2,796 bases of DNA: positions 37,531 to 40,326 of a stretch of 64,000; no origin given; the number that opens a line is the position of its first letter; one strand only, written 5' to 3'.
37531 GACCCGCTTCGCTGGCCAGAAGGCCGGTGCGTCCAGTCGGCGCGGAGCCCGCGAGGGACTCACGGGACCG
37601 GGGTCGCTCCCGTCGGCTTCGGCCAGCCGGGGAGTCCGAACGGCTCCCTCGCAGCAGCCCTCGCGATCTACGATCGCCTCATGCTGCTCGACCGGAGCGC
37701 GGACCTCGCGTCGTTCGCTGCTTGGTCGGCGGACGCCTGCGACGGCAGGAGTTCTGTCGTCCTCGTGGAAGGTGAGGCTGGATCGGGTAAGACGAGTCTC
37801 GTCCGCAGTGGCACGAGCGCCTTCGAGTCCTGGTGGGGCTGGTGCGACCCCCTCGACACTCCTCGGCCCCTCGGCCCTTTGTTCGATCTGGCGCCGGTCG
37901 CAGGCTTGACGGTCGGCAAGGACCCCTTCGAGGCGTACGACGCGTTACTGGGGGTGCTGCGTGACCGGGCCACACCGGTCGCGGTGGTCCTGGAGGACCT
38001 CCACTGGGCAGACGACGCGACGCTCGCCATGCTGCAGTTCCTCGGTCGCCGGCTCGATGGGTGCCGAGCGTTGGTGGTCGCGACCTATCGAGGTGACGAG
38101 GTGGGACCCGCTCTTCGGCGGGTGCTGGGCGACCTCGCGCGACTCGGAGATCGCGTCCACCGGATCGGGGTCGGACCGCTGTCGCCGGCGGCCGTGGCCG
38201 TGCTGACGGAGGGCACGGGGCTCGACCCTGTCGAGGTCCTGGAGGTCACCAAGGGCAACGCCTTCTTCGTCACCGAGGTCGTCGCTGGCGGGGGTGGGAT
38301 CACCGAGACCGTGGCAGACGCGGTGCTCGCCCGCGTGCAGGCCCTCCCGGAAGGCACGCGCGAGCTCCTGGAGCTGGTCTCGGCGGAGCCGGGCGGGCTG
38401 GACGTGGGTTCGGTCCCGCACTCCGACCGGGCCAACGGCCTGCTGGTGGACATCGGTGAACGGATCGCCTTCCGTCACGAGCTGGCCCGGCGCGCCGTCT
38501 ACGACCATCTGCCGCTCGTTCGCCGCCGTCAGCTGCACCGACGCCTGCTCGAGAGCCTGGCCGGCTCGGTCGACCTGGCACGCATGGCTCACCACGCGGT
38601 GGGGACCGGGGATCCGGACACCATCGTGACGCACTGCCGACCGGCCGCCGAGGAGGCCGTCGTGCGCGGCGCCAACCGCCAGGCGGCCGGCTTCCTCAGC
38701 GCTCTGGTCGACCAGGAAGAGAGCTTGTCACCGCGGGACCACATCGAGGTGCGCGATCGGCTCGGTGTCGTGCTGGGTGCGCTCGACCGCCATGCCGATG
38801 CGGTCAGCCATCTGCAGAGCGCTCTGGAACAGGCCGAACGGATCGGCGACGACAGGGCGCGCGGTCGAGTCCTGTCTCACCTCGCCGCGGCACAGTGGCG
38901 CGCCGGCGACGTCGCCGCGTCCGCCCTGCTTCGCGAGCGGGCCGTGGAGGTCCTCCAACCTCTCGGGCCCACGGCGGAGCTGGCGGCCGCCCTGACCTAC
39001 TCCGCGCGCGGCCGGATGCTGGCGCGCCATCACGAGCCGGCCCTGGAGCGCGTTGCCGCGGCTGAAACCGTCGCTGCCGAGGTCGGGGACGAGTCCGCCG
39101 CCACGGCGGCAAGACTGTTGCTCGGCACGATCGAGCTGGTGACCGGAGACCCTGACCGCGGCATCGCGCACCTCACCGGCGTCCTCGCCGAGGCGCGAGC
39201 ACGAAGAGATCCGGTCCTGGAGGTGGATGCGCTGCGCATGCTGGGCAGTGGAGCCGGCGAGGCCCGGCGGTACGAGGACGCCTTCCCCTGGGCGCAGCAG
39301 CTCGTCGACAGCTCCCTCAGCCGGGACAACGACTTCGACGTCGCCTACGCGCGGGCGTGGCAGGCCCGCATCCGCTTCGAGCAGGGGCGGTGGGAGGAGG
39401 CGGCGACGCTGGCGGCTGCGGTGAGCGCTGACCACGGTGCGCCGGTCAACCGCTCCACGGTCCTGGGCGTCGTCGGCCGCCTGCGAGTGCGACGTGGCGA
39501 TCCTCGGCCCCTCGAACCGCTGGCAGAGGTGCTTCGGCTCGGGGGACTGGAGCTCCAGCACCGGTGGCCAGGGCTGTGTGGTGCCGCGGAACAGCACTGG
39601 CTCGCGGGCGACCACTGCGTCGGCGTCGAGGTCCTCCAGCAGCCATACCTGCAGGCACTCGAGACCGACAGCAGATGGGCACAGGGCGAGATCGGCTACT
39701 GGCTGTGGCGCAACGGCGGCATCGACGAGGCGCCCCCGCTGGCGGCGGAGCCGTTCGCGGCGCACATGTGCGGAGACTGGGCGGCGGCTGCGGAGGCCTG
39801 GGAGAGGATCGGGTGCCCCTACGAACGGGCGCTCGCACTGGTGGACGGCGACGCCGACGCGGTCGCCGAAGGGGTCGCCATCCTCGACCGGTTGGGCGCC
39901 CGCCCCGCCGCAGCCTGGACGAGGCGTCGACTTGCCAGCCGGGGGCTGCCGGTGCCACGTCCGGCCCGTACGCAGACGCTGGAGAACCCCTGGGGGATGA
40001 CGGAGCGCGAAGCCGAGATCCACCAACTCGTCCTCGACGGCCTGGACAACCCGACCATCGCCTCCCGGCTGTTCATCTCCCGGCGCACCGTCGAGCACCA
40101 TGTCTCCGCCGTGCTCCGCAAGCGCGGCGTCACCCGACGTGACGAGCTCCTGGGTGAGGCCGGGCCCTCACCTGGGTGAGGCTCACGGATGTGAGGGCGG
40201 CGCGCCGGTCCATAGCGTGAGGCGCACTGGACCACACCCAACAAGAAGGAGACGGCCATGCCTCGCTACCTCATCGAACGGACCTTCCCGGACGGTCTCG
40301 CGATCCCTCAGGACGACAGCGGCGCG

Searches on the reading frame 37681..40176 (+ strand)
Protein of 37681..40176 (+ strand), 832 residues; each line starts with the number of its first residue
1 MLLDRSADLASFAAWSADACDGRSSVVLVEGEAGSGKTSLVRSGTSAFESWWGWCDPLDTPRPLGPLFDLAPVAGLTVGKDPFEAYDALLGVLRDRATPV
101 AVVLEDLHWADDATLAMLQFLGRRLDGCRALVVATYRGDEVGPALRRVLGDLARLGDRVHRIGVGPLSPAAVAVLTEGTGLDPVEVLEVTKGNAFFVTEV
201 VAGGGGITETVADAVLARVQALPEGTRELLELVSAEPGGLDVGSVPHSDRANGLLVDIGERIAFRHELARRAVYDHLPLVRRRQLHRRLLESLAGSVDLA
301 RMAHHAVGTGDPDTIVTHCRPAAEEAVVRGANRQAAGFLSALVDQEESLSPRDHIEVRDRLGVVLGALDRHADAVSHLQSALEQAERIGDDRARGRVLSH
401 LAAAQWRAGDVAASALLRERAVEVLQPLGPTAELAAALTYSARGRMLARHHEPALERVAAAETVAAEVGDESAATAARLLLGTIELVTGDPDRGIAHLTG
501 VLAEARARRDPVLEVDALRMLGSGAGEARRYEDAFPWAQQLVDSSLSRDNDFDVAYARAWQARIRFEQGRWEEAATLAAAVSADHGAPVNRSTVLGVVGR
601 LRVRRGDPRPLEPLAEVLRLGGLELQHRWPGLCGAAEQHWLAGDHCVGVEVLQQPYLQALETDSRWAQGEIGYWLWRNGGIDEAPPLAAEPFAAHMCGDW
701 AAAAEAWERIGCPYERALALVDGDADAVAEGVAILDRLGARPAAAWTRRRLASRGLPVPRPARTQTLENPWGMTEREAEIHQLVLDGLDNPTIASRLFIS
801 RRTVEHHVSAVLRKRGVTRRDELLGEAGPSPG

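Call 57: search_protein_families(library=pfam, proteins=[window:37681-40176:+], max_evalue=0.0001)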
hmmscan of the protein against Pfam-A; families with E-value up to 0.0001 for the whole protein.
window:37681-40176:+ (832 aa): 3 families
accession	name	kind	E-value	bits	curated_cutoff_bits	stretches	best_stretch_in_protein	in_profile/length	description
PF13191.12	AAA_16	-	4e-13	50.6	32.6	1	5-126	5-160/167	AAA ATPase domain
PF00196.25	GerE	-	1.1e-11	44.6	23.5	1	773-823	3-53/57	Bacterial regulatory proteins, luxR family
PF13424.12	TPR_12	-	4.6e-11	43.2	30.1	1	360-425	8-75/77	Tetratricopeptide repeat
